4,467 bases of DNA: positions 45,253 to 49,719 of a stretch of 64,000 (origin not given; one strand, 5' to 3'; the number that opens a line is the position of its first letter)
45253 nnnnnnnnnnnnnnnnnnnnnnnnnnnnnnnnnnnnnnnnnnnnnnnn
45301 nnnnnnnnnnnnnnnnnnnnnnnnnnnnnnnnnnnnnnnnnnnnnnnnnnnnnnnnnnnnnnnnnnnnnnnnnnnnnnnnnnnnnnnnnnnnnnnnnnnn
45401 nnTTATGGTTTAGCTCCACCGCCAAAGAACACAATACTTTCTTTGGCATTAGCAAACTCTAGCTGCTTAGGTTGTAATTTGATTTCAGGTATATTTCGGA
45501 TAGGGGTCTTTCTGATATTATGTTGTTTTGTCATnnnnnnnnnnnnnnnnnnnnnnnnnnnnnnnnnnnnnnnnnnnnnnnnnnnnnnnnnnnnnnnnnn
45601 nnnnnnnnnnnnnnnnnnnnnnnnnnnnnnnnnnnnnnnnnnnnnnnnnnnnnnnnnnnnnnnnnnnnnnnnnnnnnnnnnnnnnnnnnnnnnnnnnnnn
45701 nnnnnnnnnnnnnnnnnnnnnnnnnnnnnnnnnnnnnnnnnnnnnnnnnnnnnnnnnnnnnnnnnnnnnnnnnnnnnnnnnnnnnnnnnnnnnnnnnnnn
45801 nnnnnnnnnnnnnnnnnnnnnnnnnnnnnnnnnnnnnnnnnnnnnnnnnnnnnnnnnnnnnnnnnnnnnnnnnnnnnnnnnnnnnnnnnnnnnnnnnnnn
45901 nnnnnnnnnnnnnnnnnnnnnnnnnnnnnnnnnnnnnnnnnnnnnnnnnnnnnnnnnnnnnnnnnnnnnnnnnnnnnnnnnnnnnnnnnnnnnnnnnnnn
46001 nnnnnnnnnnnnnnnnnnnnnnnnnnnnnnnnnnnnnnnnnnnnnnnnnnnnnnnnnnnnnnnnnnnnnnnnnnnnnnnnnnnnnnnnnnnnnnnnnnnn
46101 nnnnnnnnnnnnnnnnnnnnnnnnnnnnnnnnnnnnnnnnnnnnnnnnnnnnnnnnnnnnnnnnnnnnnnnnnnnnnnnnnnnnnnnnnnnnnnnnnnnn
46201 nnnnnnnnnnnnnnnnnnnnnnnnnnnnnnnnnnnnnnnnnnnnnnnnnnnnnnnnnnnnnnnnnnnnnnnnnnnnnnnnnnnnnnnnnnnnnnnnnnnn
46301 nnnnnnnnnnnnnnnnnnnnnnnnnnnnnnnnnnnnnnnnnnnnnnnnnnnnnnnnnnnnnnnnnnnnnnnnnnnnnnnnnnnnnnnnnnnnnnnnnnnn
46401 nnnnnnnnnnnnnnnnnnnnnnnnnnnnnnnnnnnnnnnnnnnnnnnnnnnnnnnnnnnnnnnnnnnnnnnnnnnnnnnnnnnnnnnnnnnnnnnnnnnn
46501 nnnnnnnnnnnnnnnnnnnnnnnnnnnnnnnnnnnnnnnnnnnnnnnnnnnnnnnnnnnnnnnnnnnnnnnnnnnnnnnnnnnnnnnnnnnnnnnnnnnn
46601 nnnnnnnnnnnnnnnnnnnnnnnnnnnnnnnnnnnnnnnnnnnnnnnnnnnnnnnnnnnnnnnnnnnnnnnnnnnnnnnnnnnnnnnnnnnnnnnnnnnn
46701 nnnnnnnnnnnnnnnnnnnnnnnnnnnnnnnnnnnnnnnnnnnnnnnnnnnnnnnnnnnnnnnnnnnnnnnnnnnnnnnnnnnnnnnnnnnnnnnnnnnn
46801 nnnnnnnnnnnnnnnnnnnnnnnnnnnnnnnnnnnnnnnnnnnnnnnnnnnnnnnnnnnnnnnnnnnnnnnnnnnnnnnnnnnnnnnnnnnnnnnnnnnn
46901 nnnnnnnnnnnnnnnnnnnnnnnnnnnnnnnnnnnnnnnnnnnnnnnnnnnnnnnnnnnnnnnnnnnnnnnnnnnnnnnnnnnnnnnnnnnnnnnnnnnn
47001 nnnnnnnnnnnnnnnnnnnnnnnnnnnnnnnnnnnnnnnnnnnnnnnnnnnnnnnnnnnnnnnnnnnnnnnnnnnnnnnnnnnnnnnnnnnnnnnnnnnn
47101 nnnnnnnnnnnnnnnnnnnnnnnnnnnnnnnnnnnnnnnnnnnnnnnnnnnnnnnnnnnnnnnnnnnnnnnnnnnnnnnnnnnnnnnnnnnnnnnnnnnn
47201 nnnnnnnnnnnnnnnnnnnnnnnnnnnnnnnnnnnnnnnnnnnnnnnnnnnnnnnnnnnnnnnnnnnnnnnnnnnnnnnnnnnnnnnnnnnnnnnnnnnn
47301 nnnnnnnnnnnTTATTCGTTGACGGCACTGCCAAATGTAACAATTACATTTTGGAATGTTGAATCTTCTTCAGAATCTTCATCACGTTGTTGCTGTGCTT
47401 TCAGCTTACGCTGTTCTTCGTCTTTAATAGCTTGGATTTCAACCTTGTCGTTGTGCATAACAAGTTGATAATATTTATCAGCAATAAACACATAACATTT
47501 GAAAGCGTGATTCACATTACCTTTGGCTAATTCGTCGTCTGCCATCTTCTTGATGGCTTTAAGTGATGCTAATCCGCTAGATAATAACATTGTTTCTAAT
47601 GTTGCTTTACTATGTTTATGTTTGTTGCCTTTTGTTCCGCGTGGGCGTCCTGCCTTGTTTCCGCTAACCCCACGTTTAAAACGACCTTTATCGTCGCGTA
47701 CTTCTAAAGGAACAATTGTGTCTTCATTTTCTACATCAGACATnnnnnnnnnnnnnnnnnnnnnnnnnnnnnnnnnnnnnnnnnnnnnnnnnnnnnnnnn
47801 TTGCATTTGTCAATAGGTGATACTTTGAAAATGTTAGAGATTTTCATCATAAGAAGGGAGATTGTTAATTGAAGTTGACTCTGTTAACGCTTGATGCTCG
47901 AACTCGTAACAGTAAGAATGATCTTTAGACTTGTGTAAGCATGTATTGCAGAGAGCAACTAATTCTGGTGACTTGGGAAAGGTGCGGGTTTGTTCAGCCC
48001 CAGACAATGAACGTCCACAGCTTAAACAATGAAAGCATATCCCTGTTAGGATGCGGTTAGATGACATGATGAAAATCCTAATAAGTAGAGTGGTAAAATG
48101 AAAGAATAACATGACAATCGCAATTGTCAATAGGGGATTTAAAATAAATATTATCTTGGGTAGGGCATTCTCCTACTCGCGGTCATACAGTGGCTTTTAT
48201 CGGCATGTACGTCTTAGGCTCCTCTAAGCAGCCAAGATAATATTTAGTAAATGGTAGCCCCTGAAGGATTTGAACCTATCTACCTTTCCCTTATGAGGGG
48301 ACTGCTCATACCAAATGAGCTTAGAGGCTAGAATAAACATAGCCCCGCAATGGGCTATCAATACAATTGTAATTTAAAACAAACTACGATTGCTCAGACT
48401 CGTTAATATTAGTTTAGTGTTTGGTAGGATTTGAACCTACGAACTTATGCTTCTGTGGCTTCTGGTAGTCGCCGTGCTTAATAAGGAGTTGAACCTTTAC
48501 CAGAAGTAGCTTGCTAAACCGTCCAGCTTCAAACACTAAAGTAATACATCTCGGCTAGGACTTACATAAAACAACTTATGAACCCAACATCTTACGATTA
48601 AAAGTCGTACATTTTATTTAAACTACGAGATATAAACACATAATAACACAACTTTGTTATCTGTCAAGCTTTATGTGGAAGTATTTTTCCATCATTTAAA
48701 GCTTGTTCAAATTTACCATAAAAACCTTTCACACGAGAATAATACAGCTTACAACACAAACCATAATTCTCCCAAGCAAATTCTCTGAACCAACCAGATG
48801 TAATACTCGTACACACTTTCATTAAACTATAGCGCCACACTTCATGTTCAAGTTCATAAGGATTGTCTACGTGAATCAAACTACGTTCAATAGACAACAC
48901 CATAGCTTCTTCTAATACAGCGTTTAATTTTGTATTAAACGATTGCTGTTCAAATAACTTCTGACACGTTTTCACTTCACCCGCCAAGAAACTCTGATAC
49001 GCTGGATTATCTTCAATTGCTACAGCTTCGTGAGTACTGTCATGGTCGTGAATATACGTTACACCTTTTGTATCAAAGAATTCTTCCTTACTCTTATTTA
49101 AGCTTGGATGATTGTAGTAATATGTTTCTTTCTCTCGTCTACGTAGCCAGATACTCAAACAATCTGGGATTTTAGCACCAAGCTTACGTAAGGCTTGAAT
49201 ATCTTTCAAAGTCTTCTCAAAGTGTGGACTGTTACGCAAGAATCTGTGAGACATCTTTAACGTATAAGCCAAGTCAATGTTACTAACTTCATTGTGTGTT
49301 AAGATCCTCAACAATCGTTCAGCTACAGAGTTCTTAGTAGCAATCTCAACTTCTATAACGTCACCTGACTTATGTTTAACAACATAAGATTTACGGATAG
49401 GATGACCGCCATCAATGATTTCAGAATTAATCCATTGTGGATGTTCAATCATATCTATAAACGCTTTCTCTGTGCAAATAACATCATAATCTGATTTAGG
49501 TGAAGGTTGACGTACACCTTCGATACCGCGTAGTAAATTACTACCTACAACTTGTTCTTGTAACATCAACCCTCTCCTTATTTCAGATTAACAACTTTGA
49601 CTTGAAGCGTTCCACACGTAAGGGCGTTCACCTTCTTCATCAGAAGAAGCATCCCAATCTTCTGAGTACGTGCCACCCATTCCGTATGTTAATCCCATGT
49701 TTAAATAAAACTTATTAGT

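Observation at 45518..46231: I-HmuI-type HNH endonuclease gene abuts and overlaps the start of the intron-bearing terL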

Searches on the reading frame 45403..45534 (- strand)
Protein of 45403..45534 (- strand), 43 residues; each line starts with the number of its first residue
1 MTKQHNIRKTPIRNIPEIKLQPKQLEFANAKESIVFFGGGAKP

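Call 4: search_protein_families(library=pfam, proteins=[window:45403-45534:-], max_evalue=0.01)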
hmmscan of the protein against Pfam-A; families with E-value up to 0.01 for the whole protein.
window:45403-45534:- (43 aa): 0 families

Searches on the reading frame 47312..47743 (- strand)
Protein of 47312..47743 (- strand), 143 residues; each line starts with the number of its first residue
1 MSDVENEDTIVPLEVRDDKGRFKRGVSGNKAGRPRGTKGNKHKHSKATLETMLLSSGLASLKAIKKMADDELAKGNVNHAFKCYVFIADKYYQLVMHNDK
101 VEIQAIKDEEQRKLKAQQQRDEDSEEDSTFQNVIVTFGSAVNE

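Call 4: search_protein_families(library=pfam, proteins=[window:47312-47743:-], max_evalue=0.01)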
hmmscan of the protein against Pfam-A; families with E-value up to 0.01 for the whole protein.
window:47312-47743:- (143 aa): 1 family
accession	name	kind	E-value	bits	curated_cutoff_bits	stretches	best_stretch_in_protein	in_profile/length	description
PF18932.5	DUF5681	-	0.00023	22.1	27.5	1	19-49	2-32/77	Family of unknown function (DUF5681)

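Call 9: search_protein_families(library=phrogs, proteins=[window:47312-47743:-], max_evalue=0.001)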
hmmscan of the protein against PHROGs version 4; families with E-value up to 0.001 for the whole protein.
window:47312-47743:- (143 aa): 1 family
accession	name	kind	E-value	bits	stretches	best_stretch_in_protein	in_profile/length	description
phrog_4114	-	unknown function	2.8e-06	28.3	1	15-134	3-119/123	-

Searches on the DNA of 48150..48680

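Call 88: search_rna_families(source=window, start=48150, end=48680, threshold=evalue, max_evalue=1, show_alignments=2)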
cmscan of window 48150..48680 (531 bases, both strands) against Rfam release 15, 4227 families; matches with E-value up to 1: 3.
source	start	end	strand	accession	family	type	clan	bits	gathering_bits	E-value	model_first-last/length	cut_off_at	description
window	48255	48329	-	RF00005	tRNA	Gene; tRNA;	CL00001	44.7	29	2.4e-08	1-71/71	no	tRNA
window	48416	48536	-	RF00005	tRNA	Gene; tRNA;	CL00001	30.2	29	0.00024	1-71/71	no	tRNA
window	48579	48632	-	RF00005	tRNA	Gene; tRNA;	CL00001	18.6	29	0.37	1-71/71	no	tRNA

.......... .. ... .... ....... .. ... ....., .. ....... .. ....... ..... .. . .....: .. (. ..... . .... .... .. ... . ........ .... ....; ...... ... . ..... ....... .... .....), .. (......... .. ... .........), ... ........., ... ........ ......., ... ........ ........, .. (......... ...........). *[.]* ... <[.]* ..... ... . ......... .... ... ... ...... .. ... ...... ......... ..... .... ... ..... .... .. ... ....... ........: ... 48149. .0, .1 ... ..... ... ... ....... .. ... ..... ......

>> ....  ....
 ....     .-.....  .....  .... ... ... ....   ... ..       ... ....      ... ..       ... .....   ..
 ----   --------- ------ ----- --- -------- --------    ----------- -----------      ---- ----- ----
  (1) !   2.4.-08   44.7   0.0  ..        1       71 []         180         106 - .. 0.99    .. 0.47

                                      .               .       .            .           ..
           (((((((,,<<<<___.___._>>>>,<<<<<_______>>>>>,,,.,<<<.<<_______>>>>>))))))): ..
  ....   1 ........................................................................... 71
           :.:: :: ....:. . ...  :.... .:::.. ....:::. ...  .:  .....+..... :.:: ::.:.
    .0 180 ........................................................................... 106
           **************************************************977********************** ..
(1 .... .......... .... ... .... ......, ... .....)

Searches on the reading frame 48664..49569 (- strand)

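Call 9: search_protein_families(library=phrogs, proteins=[window:48664-49569:-], max_evalue=0.001)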
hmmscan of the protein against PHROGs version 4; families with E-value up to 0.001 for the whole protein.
window:48664-49569:- (301 aa): 2 families
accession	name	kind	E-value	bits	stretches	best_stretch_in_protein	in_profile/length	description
phrog_2141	-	unknown function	4.5e-77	260.7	1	7-300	4-316/318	-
phrog_6944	-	unknown function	1.9e-29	104.2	1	80-275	41-239/257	-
